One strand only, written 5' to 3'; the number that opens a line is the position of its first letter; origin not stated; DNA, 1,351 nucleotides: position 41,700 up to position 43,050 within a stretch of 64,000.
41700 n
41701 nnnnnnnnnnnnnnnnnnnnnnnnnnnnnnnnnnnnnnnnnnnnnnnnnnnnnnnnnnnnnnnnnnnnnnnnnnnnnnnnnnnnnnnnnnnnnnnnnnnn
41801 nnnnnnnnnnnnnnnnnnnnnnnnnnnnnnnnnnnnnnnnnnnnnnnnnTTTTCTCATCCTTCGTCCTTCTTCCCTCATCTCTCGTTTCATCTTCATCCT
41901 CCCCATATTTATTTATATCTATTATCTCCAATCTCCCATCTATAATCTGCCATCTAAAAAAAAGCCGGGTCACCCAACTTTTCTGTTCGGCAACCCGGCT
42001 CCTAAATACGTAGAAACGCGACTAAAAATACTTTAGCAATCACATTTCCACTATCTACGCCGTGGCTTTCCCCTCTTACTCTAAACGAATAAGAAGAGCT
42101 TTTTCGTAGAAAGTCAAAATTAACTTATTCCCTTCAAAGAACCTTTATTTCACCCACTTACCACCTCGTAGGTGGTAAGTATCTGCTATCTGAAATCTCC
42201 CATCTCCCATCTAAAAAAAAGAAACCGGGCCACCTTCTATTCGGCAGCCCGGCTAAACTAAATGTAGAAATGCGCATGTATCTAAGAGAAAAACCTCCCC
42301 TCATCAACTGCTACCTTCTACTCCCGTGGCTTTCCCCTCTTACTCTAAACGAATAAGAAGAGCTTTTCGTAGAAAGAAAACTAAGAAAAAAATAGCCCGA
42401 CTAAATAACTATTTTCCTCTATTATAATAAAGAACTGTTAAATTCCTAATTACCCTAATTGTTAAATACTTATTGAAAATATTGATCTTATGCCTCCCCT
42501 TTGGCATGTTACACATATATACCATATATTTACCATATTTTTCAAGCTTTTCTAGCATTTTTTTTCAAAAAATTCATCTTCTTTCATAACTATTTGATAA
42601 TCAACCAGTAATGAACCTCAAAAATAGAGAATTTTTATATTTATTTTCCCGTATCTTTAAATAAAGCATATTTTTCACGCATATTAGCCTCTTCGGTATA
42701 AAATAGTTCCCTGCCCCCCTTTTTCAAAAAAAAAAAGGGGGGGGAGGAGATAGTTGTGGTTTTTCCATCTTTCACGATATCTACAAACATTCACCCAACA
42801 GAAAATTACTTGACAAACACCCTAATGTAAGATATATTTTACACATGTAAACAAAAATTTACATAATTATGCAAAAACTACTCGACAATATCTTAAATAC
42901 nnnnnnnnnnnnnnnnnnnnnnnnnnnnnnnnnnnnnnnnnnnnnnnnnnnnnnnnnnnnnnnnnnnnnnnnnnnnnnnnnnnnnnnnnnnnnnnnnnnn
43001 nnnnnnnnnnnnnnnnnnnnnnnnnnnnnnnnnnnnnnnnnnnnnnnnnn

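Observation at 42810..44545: Three-gene wHTH-nucleotidyltransferase / HEPN / PIN module with consensus promoter and palindromic operator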

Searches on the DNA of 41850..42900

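Call 51: search_rna_families(source=window, start=41850, end=42900, threshold=evalue, max_evalue=1)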
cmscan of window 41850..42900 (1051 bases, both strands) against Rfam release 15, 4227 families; matches with E-value up to 1: 6.
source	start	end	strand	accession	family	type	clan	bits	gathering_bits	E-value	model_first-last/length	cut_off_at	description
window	42216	42313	-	RF03016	RT-12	Gene; sRNA;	-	21.4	44.2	0.47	1-117/117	no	RT-12 RNA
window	41985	42108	-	RF03167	c-di-GMP-I-GGC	Cis-reg; riboswitch;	CL00126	21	59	0.03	1-80/80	no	c-di-GMP-I-GGC riboswitch aptamer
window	42240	42373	-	RF01051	c-di-GMP-I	Cis-reg; riboswitch;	CL00126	20.9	35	0.18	1-87/87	no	c-di-GMP-I riboswitch aptamer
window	42618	42752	-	RF02578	tsr25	Gene; sRNA;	-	20.8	63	0.061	1-181/181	no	S. aureus tsr25 small RNA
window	42675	42745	-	RF02682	HDV-F-prausnitzii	Gene; ribozyme;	-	20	44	0.44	1-74/74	no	HDV ribozyme from F. prausnitzii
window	42639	42806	-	RF01449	S_pombe_snR100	Gene; snRNA; snoRNA; HACA-box;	-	17.3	80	0.17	1-187/187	no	small nucleolar RNA snR100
